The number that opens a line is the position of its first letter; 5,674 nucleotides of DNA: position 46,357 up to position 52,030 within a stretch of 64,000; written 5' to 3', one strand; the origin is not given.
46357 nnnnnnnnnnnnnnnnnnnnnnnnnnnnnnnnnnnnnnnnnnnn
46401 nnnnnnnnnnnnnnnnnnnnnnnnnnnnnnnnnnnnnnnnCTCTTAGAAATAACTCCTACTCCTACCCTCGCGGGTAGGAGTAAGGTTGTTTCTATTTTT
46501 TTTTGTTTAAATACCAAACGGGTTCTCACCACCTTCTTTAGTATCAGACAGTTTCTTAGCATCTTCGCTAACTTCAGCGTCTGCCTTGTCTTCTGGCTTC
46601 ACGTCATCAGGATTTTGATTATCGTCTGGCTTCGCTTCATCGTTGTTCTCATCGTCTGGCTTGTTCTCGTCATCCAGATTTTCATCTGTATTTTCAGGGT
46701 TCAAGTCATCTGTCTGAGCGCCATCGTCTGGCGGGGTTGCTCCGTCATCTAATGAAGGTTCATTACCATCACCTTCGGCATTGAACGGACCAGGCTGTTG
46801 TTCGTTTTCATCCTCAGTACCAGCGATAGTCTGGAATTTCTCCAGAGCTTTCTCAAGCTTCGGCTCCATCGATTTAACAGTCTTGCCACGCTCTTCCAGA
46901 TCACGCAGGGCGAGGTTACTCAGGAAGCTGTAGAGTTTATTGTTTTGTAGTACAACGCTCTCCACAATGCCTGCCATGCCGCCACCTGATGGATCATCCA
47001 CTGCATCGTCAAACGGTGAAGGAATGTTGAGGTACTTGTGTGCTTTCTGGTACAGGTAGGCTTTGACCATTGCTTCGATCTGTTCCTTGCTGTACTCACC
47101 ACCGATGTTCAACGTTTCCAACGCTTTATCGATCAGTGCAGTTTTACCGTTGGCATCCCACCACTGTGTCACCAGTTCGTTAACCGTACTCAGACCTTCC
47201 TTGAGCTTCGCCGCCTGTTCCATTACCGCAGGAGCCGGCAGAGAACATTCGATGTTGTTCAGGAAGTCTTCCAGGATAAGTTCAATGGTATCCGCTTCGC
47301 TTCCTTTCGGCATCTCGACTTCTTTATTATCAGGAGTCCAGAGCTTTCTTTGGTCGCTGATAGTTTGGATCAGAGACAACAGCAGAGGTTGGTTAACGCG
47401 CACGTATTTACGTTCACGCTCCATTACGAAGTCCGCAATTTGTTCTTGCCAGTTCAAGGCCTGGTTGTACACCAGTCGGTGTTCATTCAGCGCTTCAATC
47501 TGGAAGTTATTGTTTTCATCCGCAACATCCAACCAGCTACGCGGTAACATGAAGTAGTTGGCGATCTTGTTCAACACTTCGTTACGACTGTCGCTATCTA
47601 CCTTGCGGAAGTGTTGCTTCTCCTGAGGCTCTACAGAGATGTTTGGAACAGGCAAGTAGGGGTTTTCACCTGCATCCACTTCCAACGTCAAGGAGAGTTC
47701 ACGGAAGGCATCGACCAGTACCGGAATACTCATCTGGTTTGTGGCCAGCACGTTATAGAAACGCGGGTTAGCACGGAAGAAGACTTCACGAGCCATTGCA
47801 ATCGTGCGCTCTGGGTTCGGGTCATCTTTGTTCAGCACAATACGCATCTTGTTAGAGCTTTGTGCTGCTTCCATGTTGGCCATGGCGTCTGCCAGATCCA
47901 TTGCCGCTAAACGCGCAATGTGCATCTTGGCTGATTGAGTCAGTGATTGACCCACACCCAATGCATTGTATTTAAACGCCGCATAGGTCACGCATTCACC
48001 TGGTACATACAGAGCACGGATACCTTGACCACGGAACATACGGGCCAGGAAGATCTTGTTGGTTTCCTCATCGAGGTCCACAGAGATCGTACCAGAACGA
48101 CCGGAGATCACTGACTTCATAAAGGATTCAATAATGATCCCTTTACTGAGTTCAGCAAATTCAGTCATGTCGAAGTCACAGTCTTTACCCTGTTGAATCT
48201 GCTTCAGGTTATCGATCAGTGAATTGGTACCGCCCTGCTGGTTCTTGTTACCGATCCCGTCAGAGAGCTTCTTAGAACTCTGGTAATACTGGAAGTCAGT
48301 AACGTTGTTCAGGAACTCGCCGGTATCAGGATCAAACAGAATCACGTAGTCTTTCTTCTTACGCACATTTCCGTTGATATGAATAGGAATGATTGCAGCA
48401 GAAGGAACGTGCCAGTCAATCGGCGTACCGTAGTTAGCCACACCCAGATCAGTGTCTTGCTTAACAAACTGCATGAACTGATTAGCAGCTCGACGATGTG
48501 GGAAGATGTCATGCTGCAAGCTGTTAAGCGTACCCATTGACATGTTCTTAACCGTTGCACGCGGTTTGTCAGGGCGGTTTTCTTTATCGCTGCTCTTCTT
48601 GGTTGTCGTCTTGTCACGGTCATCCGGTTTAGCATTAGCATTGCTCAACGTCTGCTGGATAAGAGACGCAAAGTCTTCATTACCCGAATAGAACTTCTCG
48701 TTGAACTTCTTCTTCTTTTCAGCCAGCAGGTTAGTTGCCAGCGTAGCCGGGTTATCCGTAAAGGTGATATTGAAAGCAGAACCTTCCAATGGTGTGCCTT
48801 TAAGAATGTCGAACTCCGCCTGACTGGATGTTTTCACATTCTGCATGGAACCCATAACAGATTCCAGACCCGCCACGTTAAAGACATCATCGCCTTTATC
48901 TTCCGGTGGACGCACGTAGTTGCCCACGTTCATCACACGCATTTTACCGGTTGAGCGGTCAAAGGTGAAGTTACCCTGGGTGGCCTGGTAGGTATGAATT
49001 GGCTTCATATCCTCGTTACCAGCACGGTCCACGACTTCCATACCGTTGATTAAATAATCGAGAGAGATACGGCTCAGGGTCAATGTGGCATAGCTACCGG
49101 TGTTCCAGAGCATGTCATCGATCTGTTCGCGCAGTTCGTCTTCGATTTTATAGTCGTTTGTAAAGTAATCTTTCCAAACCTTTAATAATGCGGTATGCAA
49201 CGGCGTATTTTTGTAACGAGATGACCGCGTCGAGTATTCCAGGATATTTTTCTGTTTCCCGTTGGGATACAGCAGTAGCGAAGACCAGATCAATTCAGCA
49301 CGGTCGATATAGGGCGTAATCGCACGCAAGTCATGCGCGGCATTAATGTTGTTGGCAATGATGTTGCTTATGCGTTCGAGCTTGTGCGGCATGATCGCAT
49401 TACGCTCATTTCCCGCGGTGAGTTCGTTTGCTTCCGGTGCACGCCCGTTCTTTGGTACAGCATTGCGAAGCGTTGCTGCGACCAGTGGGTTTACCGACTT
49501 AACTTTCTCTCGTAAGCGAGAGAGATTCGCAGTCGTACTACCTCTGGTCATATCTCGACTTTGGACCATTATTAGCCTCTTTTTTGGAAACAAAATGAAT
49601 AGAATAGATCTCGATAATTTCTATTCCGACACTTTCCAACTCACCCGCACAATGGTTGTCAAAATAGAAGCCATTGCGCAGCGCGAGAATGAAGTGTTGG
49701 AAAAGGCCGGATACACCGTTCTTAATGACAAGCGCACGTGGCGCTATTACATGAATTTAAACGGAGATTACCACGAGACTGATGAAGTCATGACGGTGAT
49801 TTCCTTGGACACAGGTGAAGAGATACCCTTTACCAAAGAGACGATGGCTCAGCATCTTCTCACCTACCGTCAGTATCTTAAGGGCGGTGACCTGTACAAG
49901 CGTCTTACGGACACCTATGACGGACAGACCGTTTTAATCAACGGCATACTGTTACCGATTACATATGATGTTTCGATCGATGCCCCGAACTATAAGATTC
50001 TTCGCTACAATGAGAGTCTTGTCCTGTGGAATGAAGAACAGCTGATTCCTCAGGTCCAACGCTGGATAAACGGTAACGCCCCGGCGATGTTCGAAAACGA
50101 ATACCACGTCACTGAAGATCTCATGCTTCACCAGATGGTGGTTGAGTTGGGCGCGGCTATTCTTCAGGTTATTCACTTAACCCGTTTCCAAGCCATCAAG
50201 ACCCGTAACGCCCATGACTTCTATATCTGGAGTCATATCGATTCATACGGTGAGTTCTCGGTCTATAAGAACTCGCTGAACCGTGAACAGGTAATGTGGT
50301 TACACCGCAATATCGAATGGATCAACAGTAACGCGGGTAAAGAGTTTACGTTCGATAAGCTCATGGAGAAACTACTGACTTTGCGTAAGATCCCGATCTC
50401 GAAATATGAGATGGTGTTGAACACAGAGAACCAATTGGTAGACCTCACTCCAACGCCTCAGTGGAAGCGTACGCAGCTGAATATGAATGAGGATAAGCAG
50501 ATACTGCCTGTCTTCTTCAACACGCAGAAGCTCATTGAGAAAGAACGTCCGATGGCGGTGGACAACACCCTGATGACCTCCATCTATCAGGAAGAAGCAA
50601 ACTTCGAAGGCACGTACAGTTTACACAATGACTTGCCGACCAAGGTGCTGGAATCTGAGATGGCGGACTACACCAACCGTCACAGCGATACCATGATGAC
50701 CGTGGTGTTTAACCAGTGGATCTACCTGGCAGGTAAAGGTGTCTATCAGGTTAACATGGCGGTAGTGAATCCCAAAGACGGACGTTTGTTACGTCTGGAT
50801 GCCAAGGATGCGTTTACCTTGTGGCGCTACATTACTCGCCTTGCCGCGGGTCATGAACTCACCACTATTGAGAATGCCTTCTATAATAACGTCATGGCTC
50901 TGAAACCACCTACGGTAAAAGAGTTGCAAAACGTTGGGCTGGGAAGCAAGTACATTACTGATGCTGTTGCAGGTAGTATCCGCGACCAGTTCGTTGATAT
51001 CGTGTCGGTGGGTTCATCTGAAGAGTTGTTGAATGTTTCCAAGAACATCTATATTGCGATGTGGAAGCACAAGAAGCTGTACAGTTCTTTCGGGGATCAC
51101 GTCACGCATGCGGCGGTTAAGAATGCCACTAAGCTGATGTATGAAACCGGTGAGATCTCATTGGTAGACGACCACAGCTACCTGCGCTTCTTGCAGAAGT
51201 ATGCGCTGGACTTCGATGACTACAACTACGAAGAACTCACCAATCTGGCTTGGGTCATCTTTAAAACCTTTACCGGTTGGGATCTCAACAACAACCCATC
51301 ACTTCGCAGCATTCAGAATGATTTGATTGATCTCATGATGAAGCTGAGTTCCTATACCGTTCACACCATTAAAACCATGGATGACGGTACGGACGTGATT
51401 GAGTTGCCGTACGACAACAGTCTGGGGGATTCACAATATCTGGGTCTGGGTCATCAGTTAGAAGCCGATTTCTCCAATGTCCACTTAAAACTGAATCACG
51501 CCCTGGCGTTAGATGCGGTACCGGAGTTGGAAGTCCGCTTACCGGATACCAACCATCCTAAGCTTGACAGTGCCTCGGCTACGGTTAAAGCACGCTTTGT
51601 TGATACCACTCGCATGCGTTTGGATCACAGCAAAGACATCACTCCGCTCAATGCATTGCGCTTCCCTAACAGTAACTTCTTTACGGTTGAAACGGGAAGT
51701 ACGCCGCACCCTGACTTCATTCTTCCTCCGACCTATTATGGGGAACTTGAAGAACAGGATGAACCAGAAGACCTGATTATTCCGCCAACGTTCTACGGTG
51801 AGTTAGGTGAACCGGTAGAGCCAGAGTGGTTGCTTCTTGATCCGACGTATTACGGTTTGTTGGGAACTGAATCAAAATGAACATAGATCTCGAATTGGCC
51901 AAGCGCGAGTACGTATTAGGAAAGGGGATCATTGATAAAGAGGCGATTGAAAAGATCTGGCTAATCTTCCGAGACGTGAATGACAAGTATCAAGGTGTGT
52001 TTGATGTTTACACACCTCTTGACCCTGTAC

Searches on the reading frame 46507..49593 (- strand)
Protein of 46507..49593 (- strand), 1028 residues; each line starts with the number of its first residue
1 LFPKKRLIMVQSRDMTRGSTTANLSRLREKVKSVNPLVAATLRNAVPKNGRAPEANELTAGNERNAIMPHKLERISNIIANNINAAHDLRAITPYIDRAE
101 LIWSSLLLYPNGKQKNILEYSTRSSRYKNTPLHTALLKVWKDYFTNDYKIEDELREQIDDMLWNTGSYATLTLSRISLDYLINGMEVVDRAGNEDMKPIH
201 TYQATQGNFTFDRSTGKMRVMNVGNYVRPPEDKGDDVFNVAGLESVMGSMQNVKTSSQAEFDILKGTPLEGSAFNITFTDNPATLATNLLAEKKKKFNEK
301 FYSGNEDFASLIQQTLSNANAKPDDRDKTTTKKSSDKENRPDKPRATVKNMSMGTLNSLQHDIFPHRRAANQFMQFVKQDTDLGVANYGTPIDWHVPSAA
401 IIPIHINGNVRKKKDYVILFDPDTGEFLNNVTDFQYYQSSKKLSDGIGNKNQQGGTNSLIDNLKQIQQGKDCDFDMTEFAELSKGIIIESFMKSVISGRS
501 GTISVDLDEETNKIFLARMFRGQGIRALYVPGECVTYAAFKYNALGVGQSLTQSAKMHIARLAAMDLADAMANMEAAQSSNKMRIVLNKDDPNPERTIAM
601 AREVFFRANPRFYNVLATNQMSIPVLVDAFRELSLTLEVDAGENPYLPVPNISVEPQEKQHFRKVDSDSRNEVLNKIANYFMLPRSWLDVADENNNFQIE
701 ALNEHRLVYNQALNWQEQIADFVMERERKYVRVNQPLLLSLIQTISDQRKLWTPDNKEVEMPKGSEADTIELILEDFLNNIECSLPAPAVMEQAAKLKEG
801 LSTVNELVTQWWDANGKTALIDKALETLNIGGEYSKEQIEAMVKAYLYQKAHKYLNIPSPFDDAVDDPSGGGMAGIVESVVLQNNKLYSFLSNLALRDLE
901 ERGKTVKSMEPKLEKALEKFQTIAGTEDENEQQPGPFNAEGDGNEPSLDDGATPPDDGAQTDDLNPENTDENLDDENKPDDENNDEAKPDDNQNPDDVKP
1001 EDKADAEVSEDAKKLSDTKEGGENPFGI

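Call 23: search_protein_families(library=phrogs, proteins=[window:46507-49593:-], max_evalue=0.001)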
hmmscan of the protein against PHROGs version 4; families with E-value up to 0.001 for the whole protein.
window:46507-49593:- (1028 aa): 1 family
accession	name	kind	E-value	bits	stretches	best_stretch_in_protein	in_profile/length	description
phrog_3004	-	head and packaging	1.5e-192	643.4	1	22-996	13-929/931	virion structural protein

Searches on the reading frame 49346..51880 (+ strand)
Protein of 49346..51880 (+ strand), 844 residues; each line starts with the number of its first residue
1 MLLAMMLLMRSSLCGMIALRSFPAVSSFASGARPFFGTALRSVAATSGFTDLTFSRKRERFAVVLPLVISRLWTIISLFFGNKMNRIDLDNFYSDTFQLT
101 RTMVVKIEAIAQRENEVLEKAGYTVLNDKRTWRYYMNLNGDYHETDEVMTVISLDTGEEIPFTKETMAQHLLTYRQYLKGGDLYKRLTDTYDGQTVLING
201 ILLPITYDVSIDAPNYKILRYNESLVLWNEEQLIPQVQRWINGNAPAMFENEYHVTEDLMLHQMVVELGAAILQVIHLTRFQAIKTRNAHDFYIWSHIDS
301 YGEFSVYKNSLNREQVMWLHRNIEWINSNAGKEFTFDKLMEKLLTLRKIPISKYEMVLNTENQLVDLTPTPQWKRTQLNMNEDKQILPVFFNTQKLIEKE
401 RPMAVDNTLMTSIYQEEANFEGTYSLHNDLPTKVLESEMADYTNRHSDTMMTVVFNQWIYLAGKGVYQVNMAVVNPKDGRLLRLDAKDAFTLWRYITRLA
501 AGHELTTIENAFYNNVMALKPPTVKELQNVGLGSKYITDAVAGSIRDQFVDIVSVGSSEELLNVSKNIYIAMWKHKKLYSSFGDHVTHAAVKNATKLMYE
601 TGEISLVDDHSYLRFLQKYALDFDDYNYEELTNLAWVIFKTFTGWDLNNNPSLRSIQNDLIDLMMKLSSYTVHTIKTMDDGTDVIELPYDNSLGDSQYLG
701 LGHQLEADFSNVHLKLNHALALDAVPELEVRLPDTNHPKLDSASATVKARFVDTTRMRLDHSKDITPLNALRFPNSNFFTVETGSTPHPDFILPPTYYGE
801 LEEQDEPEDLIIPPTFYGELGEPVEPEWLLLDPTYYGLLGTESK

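Call 23: search_protein_families(library=phrogs, proteins=[window:49346-51880:+], max_evalue=0.001)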
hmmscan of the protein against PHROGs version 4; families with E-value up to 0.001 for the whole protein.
window:49346-51880:+ (844 aa): 1 family
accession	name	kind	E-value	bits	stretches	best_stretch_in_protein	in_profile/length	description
phrog_3222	-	unknown function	1.3e-206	689.3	1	85-704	2-622/711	-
